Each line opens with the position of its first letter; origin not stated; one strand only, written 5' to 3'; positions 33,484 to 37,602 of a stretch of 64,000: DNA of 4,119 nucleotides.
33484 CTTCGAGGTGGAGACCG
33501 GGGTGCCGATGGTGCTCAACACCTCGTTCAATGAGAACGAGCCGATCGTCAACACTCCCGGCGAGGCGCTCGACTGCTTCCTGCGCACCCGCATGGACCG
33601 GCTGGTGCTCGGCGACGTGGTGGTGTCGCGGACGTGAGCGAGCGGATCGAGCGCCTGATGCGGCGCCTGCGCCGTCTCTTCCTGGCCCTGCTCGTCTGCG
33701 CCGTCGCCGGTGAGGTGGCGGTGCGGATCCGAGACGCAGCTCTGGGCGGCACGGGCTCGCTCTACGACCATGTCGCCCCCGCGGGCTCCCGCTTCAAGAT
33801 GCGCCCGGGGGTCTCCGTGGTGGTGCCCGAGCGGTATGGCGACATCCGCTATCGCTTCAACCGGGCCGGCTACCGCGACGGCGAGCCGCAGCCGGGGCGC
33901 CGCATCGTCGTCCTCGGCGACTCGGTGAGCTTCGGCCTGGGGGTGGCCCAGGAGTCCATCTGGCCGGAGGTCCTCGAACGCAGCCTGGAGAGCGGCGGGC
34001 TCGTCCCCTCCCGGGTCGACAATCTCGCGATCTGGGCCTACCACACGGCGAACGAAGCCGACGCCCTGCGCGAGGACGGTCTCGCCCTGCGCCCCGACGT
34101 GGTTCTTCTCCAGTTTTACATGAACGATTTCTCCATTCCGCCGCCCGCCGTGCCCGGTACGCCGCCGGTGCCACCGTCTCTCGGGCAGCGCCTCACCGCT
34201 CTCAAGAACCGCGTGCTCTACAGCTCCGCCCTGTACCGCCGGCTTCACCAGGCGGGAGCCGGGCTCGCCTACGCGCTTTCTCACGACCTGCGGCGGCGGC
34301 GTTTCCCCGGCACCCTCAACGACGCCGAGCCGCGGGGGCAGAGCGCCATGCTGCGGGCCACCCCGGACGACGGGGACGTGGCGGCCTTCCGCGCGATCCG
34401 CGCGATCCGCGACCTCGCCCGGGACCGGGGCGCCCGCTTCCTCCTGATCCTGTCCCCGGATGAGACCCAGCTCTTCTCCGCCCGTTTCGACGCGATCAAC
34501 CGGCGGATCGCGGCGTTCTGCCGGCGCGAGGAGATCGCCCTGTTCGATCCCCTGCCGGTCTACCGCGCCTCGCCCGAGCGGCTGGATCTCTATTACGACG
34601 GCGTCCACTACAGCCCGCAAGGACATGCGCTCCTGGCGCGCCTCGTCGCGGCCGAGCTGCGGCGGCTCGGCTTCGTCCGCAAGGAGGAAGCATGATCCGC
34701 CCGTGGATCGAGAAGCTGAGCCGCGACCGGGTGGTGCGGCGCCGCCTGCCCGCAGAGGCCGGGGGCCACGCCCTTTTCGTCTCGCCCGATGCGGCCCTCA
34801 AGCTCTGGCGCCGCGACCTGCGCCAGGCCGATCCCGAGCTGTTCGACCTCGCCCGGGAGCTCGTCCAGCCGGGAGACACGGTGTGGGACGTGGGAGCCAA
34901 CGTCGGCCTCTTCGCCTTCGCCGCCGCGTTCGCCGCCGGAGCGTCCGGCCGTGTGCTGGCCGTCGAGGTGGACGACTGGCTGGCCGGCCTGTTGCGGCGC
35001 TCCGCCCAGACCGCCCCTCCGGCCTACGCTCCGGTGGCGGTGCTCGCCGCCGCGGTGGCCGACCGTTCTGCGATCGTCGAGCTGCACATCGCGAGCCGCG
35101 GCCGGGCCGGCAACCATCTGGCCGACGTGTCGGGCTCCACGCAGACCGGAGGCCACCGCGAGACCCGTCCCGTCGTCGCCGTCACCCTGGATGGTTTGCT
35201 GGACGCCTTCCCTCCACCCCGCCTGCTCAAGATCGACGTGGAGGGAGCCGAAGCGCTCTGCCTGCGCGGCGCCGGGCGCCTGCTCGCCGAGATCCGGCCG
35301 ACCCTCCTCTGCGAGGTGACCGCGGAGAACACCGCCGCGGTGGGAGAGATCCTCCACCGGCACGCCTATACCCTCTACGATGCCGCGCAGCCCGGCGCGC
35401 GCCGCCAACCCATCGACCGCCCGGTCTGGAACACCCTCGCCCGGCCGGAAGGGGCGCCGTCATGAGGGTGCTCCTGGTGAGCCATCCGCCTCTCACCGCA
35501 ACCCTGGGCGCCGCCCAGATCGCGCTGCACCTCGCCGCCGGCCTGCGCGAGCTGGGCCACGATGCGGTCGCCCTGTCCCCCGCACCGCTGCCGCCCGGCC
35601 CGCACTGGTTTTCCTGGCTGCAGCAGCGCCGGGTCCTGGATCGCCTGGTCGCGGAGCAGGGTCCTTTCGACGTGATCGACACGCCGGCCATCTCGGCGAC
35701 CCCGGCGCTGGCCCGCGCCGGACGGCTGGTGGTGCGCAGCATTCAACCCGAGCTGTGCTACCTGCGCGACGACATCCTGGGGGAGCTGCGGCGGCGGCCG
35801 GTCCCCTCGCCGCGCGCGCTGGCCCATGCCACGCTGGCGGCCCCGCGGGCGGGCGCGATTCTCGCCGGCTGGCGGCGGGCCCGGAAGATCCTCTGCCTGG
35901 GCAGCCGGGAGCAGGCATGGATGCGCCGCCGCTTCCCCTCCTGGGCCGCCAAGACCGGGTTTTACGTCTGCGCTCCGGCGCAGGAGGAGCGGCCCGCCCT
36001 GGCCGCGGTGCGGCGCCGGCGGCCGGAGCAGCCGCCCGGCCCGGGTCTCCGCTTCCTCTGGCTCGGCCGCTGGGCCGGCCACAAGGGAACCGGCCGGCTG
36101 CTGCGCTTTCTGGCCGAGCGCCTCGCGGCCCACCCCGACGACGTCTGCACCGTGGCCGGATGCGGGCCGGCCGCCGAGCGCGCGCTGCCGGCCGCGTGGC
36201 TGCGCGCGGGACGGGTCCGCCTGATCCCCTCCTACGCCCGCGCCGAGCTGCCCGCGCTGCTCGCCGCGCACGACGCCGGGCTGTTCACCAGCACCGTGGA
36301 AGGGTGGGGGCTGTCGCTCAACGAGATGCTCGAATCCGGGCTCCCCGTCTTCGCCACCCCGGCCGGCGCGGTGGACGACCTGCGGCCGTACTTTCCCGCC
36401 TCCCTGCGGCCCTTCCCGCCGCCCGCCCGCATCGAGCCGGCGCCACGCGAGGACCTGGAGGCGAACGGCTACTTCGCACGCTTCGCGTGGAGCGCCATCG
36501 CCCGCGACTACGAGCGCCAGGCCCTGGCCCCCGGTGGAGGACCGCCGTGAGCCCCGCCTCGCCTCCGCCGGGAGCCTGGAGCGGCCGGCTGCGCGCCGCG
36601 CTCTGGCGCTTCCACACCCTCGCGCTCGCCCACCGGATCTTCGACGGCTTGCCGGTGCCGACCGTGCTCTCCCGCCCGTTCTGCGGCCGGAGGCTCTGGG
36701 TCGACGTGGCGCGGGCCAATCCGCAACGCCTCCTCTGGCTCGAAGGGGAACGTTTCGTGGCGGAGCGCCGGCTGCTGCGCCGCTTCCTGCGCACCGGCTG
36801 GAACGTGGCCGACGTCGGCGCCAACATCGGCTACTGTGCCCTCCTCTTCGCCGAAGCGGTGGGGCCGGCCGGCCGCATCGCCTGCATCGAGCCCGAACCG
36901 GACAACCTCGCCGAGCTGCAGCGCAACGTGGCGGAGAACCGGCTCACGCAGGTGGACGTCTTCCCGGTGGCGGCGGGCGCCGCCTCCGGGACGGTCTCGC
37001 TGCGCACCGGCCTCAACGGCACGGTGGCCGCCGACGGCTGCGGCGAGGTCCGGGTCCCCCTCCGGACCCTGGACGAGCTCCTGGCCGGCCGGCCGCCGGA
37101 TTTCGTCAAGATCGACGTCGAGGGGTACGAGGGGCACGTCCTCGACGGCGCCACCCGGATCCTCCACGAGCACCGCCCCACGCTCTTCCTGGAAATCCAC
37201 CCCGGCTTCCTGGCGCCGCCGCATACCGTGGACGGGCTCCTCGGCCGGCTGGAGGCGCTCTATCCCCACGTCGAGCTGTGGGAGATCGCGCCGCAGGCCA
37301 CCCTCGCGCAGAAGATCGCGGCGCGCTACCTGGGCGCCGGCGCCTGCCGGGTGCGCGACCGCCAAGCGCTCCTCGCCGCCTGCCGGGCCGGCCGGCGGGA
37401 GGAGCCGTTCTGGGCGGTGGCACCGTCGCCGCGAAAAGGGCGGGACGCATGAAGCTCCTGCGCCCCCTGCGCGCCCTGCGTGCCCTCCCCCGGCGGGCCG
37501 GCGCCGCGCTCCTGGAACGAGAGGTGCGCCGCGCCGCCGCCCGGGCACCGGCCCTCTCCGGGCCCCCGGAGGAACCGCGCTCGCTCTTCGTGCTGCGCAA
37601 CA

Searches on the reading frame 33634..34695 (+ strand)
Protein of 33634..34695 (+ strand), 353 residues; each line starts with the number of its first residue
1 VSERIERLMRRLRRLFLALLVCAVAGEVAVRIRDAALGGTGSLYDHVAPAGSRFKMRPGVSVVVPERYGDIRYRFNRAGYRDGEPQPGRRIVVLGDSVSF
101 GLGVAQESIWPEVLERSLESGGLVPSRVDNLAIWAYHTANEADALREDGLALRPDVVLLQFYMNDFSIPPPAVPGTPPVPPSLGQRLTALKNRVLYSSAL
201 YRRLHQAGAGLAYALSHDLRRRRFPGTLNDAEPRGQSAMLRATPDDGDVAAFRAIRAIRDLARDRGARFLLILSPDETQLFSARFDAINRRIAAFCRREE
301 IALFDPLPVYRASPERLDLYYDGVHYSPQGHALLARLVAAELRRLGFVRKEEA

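Call 39: search_protein_families(library=pfam, proteins=[window:33634-34695:+], max_evalue=0.0001)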
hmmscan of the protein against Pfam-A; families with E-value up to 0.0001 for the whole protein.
window:33634-34695:+ (353 aa): 2 families
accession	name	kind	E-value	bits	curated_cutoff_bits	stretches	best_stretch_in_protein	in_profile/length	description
PF13472.12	Lipase_GDSL_2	-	2.9e-13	51.2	32.9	1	93-333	1-178/178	GDSL-like Lipase/Acylhydrolase family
PF00657.28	Lipase_GDSL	-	3.1e-10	41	23.6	0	264-337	124-207/208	GDSL-like Lipase/Acylhydrolase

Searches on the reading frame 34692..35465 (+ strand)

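Call 39: search_protein_families(library=pfam, proteins=[window:34692-35465:+], max_evalue=0.0001)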
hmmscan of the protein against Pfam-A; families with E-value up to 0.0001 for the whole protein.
window:34692-35465:+ (257 aa): 1 family
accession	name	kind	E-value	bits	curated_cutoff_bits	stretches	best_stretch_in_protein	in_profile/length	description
PF05050.19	Methyltransf_21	-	4.9e-16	59.8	22.7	1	66-223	1-168/173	Methyltransferase FkbM domain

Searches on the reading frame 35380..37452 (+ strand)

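Call 39: search_protein_families(library=pfam, proteins=[window:35380-37452:+], max_evalue=0.0001)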
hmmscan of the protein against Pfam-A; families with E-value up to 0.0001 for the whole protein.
window:35380-37452:+ (690 aa): 1 family
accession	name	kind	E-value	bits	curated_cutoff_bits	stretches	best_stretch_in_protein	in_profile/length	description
PF05050.19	Methyltransf_21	-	4.9e-18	66.3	22.7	1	478-608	1-150/173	Methyltransferase FkbM domain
